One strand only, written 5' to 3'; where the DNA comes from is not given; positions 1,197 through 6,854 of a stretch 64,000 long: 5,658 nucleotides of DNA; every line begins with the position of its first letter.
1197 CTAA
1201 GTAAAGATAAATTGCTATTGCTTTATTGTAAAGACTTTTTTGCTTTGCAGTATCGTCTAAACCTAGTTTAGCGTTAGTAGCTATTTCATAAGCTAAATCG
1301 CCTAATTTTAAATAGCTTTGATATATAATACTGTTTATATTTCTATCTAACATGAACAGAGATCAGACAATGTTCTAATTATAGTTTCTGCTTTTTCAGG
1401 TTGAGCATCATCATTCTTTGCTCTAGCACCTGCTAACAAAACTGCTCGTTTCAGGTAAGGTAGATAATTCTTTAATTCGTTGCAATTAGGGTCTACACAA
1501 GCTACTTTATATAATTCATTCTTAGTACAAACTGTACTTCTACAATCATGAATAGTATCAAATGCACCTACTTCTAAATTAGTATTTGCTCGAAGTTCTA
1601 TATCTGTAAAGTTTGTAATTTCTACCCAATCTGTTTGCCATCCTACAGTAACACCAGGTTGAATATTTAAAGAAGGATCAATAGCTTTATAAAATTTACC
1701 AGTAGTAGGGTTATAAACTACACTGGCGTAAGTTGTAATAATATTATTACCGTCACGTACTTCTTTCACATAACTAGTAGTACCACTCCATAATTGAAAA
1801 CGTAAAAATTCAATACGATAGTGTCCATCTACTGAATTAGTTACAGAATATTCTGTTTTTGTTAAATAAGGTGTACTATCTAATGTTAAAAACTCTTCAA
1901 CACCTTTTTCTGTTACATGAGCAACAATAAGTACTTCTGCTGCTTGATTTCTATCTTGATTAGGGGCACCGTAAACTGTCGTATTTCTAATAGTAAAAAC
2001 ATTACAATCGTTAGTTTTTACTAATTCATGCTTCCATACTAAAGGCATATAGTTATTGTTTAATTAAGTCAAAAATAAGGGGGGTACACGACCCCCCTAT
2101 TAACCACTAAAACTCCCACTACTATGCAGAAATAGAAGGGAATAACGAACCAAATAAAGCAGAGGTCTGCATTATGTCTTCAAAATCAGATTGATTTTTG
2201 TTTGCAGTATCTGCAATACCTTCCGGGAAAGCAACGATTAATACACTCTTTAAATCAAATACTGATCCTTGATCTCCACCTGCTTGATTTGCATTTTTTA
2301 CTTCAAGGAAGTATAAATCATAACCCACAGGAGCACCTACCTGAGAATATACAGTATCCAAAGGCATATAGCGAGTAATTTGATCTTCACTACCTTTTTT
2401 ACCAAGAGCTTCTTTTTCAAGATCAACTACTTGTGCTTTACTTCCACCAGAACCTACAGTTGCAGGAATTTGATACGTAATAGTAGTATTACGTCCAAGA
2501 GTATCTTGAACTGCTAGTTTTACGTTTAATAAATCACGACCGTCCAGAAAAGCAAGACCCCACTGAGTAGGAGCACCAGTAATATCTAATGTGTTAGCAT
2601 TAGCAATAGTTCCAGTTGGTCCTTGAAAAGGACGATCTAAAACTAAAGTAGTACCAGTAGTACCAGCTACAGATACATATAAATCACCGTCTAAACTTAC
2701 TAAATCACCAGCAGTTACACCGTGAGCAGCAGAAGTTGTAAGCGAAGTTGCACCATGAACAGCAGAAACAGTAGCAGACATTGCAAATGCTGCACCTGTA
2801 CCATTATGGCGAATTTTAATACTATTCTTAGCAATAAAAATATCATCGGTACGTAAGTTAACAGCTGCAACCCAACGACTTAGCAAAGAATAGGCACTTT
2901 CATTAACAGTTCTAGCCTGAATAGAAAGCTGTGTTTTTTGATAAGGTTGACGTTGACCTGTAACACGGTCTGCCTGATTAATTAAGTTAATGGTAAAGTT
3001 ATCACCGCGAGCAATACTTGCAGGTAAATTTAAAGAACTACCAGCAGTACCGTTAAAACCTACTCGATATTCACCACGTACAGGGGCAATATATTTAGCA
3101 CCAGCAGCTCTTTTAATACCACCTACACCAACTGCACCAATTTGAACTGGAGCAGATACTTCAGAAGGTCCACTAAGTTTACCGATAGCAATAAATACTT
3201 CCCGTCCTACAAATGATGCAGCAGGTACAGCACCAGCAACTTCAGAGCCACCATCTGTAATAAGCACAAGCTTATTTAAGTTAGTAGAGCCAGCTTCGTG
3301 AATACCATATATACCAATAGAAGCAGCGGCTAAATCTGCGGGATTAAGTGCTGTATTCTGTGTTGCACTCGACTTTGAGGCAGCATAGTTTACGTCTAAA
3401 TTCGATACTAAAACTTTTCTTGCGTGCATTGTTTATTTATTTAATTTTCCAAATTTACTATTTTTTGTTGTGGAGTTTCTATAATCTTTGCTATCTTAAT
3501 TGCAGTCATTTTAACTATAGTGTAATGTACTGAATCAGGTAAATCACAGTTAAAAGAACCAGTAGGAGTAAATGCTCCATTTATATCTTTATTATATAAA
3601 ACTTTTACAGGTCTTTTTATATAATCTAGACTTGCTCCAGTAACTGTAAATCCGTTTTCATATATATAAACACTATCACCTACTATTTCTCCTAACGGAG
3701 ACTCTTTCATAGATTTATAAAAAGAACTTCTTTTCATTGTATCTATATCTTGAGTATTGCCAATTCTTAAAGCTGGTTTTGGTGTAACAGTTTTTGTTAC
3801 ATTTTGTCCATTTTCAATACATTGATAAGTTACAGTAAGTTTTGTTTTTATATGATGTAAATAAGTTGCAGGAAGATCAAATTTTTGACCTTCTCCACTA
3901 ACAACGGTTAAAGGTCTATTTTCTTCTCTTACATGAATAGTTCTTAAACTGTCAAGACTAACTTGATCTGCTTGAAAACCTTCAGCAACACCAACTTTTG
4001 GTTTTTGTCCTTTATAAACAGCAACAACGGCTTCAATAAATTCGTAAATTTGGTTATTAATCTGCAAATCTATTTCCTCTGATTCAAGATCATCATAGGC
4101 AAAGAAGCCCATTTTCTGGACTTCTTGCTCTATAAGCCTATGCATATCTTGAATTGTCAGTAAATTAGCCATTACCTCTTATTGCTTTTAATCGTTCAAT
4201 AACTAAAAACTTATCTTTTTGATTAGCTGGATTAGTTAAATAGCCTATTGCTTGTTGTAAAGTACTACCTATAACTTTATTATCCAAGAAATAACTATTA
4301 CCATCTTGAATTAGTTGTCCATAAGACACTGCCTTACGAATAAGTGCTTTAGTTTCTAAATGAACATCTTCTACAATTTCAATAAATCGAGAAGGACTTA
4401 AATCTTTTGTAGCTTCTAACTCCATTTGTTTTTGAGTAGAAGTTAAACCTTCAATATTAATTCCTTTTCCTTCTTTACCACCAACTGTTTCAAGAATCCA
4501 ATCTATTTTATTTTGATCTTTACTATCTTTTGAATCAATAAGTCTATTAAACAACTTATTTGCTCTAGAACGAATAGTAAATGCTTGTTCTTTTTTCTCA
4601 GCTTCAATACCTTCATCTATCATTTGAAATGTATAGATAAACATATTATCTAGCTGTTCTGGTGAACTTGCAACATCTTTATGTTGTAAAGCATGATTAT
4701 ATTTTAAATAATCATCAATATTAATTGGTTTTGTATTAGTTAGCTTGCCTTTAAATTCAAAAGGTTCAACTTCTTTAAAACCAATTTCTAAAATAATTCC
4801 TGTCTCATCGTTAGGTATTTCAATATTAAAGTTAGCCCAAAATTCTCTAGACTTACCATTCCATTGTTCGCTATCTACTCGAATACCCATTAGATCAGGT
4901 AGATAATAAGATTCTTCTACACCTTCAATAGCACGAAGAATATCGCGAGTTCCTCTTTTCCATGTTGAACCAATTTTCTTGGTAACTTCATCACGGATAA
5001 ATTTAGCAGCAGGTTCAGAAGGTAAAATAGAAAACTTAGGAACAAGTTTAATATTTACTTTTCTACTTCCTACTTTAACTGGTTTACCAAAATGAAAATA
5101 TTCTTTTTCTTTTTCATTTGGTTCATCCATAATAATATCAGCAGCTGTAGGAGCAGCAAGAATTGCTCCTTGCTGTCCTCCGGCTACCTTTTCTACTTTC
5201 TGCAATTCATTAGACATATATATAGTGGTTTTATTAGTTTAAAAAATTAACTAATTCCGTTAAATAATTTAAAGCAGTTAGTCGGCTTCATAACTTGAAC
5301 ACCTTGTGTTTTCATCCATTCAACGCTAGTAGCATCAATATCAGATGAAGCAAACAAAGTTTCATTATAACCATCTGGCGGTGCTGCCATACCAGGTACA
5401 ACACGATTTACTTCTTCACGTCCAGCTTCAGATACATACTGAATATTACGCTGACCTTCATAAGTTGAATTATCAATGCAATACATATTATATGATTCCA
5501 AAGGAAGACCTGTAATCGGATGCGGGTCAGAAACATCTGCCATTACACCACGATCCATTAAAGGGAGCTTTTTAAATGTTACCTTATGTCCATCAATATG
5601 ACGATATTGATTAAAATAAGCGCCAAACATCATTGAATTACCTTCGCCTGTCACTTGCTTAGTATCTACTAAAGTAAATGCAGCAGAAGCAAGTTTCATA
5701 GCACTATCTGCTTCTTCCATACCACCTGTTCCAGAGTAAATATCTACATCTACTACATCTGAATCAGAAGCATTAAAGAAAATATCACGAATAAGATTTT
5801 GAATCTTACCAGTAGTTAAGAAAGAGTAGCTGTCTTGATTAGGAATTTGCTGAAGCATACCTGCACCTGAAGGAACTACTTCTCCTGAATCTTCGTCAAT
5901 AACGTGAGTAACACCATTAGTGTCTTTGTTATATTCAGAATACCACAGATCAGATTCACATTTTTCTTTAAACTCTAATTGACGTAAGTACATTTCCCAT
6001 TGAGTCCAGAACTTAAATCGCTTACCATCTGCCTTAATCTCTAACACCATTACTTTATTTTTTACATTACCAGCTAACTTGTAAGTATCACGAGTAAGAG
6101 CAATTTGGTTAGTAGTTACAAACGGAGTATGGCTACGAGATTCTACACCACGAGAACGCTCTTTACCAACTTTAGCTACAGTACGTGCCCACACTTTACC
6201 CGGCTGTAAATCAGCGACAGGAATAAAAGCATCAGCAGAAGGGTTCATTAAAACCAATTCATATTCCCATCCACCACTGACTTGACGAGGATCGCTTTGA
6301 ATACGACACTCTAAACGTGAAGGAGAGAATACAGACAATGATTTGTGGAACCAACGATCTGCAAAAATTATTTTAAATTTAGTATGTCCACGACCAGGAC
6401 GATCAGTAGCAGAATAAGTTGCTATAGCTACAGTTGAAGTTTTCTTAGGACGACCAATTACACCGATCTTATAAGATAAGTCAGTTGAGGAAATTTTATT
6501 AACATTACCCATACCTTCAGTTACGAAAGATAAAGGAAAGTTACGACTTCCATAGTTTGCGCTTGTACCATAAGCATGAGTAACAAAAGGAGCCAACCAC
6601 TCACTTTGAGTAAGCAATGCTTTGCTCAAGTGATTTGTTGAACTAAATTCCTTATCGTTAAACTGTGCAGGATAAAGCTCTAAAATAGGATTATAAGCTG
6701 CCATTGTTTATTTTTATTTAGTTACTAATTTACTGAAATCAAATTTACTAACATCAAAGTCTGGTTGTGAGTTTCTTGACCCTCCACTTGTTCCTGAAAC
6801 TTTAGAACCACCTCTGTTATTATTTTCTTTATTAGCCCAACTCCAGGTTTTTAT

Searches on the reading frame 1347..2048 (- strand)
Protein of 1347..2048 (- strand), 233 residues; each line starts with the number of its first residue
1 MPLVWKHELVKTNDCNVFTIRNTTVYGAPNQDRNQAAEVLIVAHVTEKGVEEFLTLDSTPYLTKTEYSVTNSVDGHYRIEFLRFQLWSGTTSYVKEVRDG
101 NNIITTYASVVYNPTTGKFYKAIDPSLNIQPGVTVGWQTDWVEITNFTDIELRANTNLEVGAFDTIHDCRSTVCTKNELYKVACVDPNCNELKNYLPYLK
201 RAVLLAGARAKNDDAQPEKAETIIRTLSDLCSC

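Call 65: search_protein_families(library=pfam, alignment_id=A3, max_evalue=0.01)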
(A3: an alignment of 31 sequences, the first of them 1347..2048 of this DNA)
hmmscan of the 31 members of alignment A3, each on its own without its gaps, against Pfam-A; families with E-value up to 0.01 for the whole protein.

A. member 1, window:1347-2048:- (233 aa): 0 families

B. families by the number of members that match (of 31 scanned): 11 families
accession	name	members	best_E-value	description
PF08645.17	PNK3P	1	2.7e-13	Polynucleotide kinase 3 phosphatase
PF21448.3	DNMK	1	7.7e-12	Deoxynucleotide monophosphate kinase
PF03167.25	UDG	1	9.5e-11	Uracil DNA glycosylase superfamily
PF02511.20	Thy1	1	1.8e-10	Thymidylate synthase complementing protein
PF13479.12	AAA_24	1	3.7e-07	AAA domain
PF03819.22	MazG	1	3.5e-05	MazG nucleotide pyrophosphohydrolase domain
PF13401.12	AAA_22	1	5.3e-05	AAA domain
PF13730.12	HTH_36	1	0.00045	Helix-turn-helix domain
PF13155.12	Toprim_2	1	0.0006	Toprim-like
PF12705.13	PDDEXK_1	1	0.0006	PD-(D/E)XK nuclease superfamily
PF12777.12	MT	1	0.0074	Microtubule-binding stalk of dynein motor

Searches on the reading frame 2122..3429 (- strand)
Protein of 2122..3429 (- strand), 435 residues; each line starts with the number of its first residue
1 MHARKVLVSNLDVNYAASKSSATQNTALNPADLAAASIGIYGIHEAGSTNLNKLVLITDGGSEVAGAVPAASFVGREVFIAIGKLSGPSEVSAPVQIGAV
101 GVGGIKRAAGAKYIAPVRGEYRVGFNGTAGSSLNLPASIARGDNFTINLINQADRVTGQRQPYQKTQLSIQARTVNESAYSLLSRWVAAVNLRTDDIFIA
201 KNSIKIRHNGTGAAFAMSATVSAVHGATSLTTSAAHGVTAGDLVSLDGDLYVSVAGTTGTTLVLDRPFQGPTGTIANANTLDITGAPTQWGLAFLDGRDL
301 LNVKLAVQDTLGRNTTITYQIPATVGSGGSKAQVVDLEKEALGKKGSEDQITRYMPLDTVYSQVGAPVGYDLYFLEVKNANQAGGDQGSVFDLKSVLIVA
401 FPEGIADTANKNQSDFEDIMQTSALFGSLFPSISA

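Call 8: search_protein_families(library=phrogs, proteins=[window:2122-3429:-], max_evalue=0.00001)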
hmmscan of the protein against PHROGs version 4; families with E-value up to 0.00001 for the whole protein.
window:2122-3429:- (435 aa): 0 families

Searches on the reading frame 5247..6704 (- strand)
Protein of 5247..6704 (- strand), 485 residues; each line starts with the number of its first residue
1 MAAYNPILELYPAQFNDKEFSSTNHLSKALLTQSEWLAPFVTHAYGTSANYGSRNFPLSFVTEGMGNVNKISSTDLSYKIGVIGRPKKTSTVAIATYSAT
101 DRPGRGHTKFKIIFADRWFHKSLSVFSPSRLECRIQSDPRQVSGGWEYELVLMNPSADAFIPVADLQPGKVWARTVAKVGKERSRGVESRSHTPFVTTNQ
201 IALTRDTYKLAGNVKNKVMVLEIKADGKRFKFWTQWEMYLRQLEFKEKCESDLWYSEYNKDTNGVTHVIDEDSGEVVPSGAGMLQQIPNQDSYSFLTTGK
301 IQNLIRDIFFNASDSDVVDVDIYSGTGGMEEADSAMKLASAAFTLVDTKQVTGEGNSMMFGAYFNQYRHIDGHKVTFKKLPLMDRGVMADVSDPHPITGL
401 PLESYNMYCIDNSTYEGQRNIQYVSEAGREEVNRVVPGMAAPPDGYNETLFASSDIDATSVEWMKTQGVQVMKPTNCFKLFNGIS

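Call 8: search_protein_families(library=phrogs, proteins=[window:5247-6704:-], max_evalue=0.00001)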
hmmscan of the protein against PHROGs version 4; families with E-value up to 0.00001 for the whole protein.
window:5247-6704:- (485 aa): 1 family
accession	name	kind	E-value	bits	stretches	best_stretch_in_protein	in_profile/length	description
phrog_11589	-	head and packaging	2.8e-78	264.6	1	18-480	17-490/495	major head protein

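Call 79: search_dna_similar(query=window:5247-6704:-, collection=phages, mode=protein, max_rows=15)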
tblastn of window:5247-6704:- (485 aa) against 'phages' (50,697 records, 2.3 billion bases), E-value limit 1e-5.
Records with a match: 96; places in all: 97; records where one place covers at least 80% of the query: 85.
Best place of each record, by identity: <60% 96.
By first word of the organism name: uncultured 41; Flavobacterium 29; Bacteriophage 7; CrAssphage 7; crAssphage 2; Bacteroides 2; Caudoviricetes 2; Dulem 2; Azobacteroides 2; Carjivirus 1; and 1 more.
By host as written in the record: - 57; Flavobacterium psychrophilum 950106-1/1 12; Flavobacterium psychrophilum 020612-2/1 3; Flavobacterium psychrophilum strain FPS-D10 3; Bacteroides xylanisolvens APCS1/XY 2; Bacteroides cellulosilyticus 2; Flavobacterium psychrophilum FPS-D15 2; Flavobacterium psychrophilum FPS-D10 2; and 11 more.
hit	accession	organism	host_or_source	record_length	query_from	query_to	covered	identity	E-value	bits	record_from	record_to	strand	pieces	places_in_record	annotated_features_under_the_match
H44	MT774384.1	uncultured phage cr8_1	human feces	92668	7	480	98%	31.1%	1e-61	223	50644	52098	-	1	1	major capsid protein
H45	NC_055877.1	uncultured phage cr8_1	human feces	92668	7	480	98%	31.1%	1e-61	223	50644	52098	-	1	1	major head protein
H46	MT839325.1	Bacteriophage sp.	human fecal samples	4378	7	478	97%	30.5%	1e-57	211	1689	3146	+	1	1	record has no annotation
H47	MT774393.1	uncultured phage cr127_1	human feces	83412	9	480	97%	30.1%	2e-56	208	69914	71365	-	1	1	major capsid protein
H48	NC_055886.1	uncultured phage cr127_1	human feces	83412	9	480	97%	30.1%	2e-56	208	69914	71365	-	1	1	major head protein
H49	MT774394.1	uncultured phage cr271_1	pig feces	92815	7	480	98%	29.8%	1e-59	218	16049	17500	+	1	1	major capsid protein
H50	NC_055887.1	uncultured phage cr271_1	pig feces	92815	7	480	98%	29.8%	1e-59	218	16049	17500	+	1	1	major head protein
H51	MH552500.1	crAssphage sp. isolate ctcc615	mouse tissue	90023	7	480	98%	29.6%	1e-56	209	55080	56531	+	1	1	putative major capsid protein | hypothetical protein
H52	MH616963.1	crAssphage sp. isolate ctbg_1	house mouse tissue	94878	10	480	97%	29.8%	3e-54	202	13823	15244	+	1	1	putative major capsid protein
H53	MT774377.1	uncultured phage cr107_1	human feces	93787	7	480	98%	29.5%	2e-55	206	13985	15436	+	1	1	major capsid protein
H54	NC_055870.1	uncultured phage cr107_1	human feces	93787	7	480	98%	29.5%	2e-55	206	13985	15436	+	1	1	major head protein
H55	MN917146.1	Bacteroides phage crAss002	Bacteroides xylanisolvens APCS1/XY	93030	7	480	98%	29.3%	6e-56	207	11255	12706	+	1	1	major capsid protein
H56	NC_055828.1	Bacteroides phage crAss002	Bacteroides xylanisolvens APCS1/XY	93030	7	480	98%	29.3%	6e-56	207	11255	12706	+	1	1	major head protein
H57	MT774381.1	uncultured phage cr3_1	human feces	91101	10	480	97%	29.5%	4e-59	216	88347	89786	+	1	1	major capsid protein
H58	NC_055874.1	uncultured phage cr3_1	human feces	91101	10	480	97%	29.5%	4e-59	216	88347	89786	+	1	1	major head protein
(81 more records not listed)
